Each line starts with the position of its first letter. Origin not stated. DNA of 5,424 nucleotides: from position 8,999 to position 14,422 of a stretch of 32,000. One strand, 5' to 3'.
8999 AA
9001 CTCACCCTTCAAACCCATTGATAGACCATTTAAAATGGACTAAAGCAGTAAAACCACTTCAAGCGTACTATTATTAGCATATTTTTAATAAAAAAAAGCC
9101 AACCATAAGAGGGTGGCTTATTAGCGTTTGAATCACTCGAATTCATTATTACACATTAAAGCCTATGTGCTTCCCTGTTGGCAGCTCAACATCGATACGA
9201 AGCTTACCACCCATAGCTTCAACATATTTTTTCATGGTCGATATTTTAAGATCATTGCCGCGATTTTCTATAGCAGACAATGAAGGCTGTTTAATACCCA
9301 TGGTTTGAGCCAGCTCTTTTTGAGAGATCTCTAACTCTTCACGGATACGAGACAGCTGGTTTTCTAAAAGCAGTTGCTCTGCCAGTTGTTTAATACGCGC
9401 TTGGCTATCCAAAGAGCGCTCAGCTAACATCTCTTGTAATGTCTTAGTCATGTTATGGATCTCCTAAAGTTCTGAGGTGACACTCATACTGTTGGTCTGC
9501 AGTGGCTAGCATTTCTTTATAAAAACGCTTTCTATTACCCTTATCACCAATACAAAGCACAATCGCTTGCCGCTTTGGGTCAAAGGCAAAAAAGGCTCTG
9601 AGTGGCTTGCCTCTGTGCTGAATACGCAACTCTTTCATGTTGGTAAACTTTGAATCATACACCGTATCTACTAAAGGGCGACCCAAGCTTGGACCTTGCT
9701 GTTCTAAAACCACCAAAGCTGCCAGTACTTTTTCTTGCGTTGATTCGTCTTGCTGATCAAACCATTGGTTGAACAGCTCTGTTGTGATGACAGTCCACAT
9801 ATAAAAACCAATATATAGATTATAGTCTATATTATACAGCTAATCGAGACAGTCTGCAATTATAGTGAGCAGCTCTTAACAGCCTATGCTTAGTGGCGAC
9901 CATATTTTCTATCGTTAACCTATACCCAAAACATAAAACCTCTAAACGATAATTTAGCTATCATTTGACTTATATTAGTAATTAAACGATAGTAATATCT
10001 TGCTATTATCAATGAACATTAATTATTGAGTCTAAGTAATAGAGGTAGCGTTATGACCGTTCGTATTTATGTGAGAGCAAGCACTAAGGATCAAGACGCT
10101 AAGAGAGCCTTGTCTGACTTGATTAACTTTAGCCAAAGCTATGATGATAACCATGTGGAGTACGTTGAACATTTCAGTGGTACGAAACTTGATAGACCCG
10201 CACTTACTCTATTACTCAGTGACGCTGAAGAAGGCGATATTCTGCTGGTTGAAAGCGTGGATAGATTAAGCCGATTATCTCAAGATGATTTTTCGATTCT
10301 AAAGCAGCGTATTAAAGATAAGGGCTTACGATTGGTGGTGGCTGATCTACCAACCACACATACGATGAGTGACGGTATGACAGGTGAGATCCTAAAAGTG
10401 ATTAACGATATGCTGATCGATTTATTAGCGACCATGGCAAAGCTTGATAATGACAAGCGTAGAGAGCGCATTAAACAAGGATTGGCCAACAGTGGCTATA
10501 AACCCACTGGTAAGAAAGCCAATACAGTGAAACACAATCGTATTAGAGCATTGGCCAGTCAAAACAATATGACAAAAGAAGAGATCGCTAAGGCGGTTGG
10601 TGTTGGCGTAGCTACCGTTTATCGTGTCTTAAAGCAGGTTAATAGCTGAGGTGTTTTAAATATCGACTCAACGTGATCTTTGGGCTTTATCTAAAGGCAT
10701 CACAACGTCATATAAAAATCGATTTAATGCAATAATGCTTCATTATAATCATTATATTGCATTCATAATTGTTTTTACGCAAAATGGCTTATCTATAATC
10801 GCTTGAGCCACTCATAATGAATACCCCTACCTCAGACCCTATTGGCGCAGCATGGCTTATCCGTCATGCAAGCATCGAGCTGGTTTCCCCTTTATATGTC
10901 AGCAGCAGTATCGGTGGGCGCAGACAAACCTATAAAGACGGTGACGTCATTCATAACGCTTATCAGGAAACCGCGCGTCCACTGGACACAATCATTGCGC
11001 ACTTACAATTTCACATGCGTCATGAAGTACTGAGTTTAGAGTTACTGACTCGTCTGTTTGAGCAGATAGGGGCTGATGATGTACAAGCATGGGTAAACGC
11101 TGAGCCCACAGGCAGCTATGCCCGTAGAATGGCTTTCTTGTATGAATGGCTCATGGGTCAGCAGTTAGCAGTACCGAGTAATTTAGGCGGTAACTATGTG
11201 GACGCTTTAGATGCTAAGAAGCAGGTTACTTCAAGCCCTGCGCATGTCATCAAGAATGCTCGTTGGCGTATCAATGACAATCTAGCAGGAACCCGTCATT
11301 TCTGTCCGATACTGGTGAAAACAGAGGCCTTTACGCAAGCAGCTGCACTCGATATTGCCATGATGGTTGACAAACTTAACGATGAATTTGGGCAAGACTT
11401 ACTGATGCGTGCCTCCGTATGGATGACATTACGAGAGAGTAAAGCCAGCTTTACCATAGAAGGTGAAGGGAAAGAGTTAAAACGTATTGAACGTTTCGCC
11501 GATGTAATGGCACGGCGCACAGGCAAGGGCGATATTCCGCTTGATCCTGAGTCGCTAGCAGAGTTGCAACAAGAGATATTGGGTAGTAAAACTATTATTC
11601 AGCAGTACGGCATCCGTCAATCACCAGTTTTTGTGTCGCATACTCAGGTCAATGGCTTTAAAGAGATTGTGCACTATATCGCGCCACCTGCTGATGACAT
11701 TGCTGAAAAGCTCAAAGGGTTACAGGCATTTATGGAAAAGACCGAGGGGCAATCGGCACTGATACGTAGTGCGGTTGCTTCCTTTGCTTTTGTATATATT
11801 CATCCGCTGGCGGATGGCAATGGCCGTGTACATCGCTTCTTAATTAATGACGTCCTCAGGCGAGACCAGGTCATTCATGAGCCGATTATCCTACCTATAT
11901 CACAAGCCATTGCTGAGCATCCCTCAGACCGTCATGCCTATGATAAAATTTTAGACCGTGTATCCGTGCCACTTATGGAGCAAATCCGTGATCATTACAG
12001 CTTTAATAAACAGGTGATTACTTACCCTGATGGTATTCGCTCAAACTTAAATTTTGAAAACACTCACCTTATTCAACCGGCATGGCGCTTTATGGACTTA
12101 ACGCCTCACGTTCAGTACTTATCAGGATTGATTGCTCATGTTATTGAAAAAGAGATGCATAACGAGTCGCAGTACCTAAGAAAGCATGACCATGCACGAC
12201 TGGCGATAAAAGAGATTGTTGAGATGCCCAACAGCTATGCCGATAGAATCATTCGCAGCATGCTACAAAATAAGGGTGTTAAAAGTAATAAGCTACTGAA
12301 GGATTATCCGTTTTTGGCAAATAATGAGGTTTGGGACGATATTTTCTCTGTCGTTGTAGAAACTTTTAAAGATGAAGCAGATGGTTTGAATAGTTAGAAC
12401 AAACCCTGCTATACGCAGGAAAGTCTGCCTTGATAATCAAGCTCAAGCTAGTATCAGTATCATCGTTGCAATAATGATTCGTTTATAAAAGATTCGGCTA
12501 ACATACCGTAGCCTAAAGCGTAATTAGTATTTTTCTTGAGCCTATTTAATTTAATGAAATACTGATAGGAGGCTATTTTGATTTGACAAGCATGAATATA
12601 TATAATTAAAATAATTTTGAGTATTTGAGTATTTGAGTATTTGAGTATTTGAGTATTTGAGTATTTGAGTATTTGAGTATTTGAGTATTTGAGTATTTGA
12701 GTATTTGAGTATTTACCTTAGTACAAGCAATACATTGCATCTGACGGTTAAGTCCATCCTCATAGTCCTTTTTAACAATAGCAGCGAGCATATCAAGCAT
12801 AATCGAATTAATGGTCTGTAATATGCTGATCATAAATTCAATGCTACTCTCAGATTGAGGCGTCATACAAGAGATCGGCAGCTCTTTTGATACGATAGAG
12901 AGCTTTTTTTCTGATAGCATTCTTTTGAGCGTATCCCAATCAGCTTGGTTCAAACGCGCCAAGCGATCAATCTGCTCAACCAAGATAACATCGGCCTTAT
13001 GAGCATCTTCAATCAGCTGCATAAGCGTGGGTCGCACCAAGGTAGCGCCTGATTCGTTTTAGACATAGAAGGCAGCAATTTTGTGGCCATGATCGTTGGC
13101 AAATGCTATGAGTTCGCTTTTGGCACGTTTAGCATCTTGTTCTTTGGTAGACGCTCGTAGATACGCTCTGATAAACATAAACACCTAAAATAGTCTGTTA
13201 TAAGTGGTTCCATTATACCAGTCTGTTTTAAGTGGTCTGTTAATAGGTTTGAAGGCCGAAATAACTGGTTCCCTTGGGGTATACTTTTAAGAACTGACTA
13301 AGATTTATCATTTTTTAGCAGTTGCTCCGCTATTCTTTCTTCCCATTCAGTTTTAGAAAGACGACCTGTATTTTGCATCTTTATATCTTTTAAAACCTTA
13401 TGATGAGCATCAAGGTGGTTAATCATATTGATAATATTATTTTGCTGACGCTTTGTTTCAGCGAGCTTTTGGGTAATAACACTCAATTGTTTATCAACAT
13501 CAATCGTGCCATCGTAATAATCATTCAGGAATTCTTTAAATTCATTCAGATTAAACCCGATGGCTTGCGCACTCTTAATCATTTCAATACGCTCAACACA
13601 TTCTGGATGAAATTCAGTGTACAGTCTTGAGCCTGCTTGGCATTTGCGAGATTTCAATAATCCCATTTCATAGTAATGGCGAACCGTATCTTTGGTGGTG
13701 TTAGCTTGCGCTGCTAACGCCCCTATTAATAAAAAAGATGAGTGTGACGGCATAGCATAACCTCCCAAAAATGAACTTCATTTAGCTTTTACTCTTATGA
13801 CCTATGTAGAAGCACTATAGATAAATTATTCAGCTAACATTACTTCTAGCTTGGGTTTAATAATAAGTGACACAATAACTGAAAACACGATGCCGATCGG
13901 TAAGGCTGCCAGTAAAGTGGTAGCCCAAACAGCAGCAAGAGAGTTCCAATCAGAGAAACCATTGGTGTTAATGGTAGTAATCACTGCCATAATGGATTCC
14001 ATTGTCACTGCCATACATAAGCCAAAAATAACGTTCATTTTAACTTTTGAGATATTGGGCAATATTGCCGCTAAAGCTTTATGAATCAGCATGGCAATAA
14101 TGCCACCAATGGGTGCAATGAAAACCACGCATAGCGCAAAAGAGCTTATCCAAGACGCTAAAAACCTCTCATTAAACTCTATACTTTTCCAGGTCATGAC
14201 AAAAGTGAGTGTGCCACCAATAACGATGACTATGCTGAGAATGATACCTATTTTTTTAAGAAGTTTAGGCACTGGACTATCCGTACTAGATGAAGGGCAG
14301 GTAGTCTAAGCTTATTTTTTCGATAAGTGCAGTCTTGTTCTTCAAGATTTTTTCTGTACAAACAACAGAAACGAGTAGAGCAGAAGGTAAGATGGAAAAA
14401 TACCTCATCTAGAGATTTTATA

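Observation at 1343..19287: Family of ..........-centred sites in nested inverted pairs that delimit the cargo modules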

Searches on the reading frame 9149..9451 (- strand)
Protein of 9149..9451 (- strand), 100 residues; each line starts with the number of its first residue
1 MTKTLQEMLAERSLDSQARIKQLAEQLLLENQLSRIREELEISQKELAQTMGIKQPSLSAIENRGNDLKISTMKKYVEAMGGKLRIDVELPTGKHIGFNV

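Call 27: search_protein_families(library=pfam, proteins=[window:9149-9451:-])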
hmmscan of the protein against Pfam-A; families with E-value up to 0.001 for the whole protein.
window:9149-9451:- (100 aa): 4 families
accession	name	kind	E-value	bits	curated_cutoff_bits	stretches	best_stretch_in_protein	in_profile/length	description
PF01381.28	HTH_3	-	2.6e-10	40.6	23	1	35-84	3-52/55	Helix-turn-helix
PF13744.12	HTH_37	-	5e-07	29.9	27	1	29-89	19-80/80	Helix-turn-helix domain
PF12844.13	HTH_19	-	2.1e-06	27.9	30.2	1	33-81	4-52/64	Helix-turn-helix domain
PF13443.12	HTH_26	-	0.00016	22.3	22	0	33-80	2-50/63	Cro/C1-type HTH DNA-binding domain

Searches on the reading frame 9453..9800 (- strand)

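Call 27: search_protein_families(library=pfam, proteins=[window:9453-9800:-])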
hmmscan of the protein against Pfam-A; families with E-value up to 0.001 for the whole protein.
window:9453-9800:- (115 aa): 1 family
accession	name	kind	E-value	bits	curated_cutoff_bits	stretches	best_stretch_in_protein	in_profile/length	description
PF05973.20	Gp49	-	1.5e-23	83.1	23.9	1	12-106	1-90/90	Phage derived protein Gp49-like (DUF891)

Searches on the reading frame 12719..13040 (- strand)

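Call 27: search_protein_families(library=pfam, proteins=[window:12719-13040:-])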
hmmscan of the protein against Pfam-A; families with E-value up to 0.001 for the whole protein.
window:12719-13040:- (107 aa): 1 family
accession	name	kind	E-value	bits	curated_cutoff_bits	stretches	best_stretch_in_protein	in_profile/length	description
PF00239.26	Resolvase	-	2.9e-09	37.6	23.3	1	3-86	49-129/145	Resolvase, N terminal domain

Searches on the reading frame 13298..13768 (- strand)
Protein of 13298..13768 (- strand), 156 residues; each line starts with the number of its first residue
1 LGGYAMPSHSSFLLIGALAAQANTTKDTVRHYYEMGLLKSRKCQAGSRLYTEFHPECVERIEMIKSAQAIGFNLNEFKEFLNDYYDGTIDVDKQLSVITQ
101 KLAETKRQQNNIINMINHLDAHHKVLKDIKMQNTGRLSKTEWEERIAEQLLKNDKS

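Call 27: search_protein_families(library=pfam, proteins=[window:13298-13768:-])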
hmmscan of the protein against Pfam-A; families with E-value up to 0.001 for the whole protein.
window:13298-13768:- (156 aa): 3 families
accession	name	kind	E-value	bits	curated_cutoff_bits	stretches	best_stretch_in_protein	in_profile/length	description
PF13411.12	MerR_1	-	6e-09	36.3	21.6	1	15-82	3-67/69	MerR HTH family regulatory protein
PF09278.17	MerR-DNA-bind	-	1.4e-08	35.6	25.4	1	58-121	1-64/65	MerR, DNA binding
PF00376.29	MerR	-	6.4e-05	23.1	28.2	1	15-50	2-38/38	MerR family regulatory protein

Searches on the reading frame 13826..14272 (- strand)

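Call 27: search_protein_families(library=pfam, proteins=[window:13826-14272:-])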
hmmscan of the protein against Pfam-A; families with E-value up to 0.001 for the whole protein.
window:13826-14272:- (148 aa): 1 family
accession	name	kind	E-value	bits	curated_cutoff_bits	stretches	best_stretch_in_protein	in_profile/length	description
PF11391.13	DUF2798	-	4.7e-09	36.6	23.5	2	19-68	8-57/59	Protein of unknown function (DUF2798)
